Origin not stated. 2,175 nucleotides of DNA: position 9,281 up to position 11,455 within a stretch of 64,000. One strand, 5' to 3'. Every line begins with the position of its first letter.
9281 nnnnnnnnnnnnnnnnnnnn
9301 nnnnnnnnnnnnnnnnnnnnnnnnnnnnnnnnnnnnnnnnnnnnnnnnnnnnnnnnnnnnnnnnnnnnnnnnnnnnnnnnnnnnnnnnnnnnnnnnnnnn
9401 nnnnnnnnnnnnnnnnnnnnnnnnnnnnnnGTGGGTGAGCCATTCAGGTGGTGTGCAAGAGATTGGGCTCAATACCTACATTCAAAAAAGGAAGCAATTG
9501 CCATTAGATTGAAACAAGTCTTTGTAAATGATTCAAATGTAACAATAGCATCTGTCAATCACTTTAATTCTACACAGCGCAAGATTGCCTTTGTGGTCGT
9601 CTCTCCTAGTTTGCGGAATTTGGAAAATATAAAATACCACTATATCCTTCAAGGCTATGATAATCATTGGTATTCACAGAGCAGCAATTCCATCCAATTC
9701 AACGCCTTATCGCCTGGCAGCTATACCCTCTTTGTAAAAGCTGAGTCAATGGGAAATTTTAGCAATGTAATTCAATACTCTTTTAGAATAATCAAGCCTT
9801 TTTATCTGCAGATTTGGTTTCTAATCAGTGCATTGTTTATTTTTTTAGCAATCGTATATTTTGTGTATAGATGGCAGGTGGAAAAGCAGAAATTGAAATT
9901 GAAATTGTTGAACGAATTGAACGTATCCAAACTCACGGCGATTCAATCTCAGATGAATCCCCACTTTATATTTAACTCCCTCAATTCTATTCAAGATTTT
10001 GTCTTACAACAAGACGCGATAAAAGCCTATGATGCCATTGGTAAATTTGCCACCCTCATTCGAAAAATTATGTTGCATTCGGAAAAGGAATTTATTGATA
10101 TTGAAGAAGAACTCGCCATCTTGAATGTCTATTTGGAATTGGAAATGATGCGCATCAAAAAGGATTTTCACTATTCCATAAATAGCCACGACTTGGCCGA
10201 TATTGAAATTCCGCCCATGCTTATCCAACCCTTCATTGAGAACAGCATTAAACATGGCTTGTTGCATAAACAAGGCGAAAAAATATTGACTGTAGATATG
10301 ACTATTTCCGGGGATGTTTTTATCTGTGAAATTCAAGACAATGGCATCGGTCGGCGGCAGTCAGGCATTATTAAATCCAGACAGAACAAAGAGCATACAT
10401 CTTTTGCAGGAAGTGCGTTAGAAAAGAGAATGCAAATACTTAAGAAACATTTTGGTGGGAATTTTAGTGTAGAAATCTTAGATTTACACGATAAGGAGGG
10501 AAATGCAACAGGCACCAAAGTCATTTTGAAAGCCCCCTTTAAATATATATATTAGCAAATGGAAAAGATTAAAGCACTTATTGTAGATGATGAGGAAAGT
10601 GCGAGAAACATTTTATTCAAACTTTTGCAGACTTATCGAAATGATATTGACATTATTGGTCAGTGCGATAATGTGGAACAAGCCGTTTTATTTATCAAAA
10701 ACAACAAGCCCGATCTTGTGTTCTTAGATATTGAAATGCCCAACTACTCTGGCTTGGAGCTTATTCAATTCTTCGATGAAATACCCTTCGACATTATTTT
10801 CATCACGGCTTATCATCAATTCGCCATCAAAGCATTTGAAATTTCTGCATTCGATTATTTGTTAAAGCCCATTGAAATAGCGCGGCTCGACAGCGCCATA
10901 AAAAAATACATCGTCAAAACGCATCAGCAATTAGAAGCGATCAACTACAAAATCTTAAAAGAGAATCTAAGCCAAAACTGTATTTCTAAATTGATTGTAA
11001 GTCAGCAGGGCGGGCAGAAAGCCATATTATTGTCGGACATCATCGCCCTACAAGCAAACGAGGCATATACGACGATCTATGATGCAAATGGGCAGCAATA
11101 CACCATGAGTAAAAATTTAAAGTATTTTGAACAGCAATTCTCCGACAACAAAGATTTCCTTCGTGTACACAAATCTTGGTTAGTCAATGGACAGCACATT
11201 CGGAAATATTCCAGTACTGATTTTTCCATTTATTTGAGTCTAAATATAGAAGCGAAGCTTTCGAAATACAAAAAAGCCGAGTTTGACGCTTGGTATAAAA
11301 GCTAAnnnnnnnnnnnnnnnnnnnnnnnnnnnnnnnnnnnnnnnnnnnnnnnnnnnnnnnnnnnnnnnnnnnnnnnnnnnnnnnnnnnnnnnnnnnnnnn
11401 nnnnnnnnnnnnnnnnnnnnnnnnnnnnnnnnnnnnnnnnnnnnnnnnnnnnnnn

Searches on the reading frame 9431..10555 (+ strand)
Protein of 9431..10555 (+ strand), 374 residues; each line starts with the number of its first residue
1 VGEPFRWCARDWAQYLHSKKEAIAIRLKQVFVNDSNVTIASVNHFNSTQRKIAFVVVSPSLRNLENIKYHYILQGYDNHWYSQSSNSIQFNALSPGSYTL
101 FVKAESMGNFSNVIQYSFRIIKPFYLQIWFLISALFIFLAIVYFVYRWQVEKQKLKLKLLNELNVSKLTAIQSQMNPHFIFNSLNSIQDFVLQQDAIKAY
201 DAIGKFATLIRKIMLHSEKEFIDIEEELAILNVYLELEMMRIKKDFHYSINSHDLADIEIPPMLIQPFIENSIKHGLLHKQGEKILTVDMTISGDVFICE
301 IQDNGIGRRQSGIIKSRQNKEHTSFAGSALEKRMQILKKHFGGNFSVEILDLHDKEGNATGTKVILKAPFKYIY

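Call 25: search_protein_families(library=pfam, proteins=[window:9431-10555:+])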
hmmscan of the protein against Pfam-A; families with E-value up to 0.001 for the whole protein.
window:9431-10555:+ (374 aa): 3 families
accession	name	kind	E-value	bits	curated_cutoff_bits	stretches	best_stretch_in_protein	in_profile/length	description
PF06580.19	His_kinase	-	4.8e-21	75.2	25.2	1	167-245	2-80/81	Histidine kinase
PF07495.19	Y_Y_Y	-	8.2e-11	42.1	26.6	1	65-109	6-51/65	Y_Y_Y domain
PF02518.31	HATPase_c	-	0.0004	21.2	26.4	1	264-370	9-109/111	Histidine kinase-, DNA gyrase B-, and HSP90-like ATPase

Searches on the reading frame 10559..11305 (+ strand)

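Call 25: search_protein_families(library=pfam, proteins=[window:10559-11305:+])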
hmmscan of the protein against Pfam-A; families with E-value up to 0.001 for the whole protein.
window:10559-11305:+ (248 aa): 2 families
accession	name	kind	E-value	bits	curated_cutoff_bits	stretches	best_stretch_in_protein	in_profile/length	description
PF00072.30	Response_reg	-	7.9e-22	78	30.2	1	7-114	2-110/111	Response regulator receiver domain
PF04397.21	LytTR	-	1.4e-15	57.7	22.6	1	156-245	6-96/98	LytTr DNA-binding domain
